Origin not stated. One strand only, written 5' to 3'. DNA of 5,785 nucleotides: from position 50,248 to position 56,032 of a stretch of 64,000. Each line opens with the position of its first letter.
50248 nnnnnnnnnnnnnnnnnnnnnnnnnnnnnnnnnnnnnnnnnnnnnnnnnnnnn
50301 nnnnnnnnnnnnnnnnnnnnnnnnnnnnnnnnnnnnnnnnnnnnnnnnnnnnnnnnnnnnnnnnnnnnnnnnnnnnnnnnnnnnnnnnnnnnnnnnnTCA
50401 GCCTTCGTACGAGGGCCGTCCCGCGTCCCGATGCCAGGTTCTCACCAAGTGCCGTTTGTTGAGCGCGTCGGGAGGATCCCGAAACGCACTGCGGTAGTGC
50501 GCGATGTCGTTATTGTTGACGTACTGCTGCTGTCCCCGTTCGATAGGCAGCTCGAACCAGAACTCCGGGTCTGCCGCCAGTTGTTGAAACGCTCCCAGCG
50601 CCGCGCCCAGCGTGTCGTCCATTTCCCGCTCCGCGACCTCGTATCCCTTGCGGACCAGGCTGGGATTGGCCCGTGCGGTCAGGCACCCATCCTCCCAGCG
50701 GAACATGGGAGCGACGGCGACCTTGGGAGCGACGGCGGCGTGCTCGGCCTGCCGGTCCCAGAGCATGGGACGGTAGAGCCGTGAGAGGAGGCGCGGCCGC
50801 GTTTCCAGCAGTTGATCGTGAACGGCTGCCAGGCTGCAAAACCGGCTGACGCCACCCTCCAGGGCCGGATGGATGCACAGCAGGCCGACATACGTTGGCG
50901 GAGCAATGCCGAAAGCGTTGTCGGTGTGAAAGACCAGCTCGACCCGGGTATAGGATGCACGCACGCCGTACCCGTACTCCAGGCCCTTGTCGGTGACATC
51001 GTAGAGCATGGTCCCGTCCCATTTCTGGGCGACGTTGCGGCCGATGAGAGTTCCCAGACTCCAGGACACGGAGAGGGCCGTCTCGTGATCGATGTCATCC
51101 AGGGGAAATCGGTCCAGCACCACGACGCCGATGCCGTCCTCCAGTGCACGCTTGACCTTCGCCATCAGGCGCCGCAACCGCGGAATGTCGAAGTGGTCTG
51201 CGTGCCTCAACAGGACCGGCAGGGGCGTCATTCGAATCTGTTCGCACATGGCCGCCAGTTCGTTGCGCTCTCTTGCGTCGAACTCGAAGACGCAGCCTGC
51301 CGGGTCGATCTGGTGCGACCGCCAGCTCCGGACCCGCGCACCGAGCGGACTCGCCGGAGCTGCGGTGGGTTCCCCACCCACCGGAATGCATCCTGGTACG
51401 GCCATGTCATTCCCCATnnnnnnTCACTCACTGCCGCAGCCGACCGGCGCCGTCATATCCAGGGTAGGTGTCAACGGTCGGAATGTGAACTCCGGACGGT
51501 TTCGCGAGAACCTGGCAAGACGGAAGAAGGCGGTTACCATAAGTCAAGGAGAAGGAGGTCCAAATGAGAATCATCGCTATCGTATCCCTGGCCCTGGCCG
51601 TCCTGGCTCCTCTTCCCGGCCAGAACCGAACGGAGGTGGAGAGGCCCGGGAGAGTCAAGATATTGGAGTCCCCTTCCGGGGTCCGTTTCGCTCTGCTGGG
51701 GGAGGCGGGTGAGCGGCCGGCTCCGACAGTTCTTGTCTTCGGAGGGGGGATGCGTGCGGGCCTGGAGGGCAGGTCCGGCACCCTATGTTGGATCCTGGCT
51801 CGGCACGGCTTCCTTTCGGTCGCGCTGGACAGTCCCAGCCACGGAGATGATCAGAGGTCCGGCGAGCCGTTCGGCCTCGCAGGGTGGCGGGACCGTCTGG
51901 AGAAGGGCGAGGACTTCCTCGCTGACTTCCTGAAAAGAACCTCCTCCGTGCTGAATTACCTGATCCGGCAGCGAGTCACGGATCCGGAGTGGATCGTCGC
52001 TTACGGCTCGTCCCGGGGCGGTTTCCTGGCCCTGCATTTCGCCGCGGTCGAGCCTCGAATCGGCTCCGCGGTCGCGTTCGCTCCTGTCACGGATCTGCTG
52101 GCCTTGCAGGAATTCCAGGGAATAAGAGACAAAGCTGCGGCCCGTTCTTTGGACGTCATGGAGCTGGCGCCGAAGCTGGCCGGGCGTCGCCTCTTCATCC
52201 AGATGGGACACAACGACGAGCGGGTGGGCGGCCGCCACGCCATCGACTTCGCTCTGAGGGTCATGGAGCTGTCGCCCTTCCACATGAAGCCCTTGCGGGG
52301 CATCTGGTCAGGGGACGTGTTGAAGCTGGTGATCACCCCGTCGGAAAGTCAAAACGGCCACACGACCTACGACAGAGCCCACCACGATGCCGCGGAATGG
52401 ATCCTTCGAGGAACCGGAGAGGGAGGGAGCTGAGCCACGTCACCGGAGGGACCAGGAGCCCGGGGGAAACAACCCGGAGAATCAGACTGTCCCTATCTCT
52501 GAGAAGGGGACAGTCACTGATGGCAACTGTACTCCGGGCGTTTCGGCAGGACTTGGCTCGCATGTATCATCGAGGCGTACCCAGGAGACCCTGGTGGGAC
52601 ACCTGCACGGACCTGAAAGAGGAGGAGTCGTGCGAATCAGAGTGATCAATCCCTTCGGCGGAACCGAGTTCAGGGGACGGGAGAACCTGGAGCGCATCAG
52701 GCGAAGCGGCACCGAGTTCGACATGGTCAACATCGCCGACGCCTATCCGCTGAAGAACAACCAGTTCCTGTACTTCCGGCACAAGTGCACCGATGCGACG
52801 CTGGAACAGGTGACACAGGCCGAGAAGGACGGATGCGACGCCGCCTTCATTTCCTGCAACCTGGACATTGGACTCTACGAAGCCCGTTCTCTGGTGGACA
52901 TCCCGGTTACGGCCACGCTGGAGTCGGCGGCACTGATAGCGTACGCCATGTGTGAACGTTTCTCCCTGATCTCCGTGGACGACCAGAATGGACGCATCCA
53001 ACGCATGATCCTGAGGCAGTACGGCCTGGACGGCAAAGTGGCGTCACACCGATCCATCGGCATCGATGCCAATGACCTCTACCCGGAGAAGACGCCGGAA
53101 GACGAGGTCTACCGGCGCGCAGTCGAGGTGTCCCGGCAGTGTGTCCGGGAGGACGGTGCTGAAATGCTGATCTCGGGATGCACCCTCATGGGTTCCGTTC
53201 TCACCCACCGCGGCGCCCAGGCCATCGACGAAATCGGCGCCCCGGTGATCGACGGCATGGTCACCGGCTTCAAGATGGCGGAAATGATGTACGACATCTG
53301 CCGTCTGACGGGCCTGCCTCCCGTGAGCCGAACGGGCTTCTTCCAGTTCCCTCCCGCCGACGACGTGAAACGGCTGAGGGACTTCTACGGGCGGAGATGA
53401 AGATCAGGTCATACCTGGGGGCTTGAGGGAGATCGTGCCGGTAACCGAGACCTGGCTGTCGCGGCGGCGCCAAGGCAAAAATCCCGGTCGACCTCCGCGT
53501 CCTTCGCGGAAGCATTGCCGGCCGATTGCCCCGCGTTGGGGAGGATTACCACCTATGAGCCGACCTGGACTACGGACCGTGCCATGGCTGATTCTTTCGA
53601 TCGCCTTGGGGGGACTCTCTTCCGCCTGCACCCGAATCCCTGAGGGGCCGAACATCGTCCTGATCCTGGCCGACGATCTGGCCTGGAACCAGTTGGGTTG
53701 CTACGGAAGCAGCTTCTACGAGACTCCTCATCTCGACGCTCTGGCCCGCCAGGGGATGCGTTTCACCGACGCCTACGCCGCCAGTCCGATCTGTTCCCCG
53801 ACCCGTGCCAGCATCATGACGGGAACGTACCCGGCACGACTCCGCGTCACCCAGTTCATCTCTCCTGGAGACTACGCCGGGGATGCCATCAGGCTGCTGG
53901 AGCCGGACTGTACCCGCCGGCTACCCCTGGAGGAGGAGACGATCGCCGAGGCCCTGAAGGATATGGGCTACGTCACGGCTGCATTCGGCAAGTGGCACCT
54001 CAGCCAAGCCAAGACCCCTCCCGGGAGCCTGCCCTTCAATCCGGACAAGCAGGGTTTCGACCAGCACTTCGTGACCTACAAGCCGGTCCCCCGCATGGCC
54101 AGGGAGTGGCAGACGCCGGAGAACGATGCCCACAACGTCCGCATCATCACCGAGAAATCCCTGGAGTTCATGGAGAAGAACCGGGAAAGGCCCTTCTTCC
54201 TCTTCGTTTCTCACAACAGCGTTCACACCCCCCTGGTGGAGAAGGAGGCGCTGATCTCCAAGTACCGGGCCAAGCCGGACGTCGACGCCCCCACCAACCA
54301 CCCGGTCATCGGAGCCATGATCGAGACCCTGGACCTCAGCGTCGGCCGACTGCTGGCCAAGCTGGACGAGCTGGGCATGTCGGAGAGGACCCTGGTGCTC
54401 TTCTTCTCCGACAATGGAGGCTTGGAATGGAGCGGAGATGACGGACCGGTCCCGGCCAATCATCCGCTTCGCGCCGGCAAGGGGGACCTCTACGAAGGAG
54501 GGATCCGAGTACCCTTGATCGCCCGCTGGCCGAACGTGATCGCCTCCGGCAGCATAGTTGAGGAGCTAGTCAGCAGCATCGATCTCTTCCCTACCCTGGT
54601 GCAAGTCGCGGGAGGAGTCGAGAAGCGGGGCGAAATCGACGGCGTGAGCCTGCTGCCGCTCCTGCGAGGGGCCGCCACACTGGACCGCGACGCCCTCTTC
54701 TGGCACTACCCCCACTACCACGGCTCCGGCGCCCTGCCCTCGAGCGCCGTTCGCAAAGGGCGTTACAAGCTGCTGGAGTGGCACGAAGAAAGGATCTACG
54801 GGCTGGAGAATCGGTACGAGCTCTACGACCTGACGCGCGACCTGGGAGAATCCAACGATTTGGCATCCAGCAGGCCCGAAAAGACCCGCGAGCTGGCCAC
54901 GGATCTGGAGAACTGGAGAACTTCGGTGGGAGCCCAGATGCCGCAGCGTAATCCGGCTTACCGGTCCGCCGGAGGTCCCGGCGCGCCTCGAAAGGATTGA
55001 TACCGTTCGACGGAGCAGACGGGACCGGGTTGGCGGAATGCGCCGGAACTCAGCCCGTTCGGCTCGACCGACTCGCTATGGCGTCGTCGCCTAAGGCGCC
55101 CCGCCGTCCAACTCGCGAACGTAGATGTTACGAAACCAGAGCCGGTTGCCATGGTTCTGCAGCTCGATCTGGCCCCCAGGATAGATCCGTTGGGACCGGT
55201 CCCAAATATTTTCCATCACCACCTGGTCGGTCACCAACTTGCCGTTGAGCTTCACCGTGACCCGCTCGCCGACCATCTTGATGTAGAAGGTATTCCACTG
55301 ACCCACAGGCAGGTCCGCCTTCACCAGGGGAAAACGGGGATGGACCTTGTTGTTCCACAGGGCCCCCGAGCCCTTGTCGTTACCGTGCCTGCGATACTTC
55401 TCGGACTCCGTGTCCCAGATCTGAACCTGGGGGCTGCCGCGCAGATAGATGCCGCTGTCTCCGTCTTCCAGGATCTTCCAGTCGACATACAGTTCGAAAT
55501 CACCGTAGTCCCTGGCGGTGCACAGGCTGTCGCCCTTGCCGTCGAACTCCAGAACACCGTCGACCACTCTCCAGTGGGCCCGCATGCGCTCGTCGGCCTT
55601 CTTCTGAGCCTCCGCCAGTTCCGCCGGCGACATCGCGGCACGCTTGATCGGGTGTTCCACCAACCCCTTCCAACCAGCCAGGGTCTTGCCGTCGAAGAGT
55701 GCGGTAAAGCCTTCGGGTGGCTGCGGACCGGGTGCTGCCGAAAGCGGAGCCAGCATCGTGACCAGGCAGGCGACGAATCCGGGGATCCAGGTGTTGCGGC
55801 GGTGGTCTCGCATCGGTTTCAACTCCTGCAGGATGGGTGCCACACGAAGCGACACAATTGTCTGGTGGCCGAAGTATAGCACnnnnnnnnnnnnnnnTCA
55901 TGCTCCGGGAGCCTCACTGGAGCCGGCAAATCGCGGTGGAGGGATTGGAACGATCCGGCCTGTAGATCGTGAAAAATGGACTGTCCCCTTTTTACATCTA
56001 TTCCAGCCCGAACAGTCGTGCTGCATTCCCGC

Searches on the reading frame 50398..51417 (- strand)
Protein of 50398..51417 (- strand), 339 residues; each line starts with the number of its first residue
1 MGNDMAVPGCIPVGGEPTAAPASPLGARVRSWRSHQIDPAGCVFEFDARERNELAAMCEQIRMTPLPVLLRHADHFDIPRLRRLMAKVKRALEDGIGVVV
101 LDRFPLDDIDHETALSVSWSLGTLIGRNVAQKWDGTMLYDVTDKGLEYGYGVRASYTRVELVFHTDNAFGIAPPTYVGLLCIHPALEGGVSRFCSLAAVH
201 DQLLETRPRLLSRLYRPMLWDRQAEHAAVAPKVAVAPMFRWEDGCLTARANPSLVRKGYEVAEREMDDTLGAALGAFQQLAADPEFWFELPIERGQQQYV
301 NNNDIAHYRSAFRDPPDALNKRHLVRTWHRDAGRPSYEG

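Call 33: search_protein_families(library=pfam, proteins=[window:50398-51417:-], max_evalue=0.00001)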
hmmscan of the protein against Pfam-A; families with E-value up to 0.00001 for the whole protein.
window:50398-51417:- (339 aa): 1 family
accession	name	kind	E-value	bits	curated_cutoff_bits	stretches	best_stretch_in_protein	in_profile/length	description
PF02668.22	TauD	-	1e-29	104.8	27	1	73-328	12-267/267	Taurine catabolism dioxygenase TauD, TfdA family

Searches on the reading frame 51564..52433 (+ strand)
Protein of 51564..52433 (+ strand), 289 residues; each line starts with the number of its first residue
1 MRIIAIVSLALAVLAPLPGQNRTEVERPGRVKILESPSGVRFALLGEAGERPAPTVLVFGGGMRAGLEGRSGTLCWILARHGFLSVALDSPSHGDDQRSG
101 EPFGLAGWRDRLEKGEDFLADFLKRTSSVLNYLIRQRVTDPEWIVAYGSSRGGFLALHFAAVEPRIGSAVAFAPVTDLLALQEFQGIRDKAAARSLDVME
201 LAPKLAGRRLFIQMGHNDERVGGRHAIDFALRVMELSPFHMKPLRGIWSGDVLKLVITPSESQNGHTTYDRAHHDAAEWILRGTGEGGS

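Call 26: search_protein_families(library=pfam, proteins=[window:51564-52433:+])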
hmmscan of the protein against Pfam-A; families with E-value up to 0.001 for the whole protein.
window:51564-52433:+ (289 aa): 6 families
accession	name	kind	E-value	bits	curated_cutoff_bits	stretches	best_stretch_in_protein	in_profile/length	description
PF00326.27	Peptidase_S9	-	1.3e-06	28.5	22.6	1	111-185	37-108/213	Prolyl oligopeptidase family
PF12146.15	Hydrolase_4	-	4.4e-05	23.3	27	1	69-180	18-115/239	Serine aminopeptidase, S33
PF00561.26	Abhydrolase_1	-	6.9e-05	23.1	25.8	1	78-178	23-106/245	alpha/beta hydrolase fold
PF00756.26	Esterase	-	0.00014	22.2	22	1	121-228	96-204/251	Putative esterase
PF12697.13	Abhydrolase_6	-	0.0002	22.5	26.3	1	79-201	24-110/217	Alpha/beta hydrolase family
PF05448.18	AXE1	-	0.00049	19.4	21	1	50-174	80-208/321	Acetyl xylan esterase (AXE1)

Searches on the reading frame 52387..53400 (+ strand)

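Call 26: search_protein_families(library=pfam, proteins=[window:52387-53400:+])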
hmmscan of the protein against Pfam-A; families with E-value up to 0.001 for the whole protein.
window:52387-53400:+ (337 aa): 1 family
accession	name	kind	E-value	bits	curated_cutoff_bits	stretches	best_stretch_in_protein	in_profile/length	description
PF01177.27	Asp_Glu_race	-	3.9e-28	99.1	31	1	103-298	22-211/211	Asp/Glu/Hydantoin racemase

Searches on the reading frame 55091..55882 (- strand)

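Call 26: search_protein_families(library=pfam, proteins=[window:55091-55882:-])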
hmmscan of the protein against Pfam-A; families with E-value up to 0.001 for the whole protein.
window:55091-55882:- (263 aa): 1 family
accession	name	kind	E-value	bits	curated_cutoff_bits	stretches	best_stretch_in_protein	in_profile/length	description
PF06439.18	3keto-disac_hyd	-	6e-44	150.8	26.8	1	58-256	1-187/187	3-keto-disaccharide hydrolase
